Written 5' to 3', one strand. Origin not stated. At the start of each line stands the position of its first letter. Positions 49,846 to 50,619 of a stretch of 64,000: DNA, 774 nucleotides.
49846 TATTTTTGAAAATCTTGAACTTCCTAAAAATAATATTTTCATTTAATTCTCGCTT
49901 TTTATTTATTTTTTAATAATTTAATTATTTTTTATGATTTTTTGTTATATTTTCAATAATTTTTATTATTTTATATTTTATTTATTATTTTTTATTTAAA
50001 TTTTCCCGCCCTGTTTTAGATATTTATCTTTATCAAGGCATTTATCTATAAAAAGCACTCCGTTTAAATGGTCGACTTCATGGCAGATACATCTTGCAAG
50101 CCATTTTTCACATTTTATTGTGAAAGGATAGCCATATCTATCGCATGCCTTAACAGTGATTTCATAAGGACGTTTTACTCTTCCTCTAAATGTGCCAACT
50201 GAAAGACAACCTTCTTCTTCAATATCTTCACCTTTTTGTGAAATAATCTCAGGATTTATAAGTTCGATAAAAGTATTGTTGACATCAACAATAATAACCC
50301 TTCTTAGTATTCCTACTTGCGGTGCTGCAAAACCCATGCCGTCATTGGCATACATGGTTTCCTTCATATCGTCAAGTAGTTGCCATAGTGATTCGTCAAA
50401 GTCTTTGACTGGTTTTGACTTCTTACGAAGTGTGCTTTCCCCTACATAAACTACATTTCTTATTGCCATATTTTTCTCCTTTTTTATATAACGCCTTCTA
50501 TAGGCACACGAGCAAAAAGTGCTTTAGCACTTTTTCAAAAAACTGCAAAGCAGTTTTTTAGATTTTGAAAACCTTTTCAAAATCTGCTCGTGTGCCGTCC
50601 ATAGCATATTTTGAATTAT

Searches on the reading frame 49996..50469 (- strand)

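Call 58: search_protein_families(library=pfam, proteins=[window:49996-50469:-], max_evalue=0.00001)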
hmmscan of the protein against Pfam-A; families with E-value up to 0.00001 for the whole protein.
window:49996-50469:- (157 aa): 1 family
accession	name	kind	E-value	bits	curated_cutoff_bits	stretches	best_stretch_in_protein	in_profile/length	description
PF01327.26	Pep_deformylase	-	6.6e-47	159.4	22.8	1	3-147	1-153/156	Polypeptide deformylase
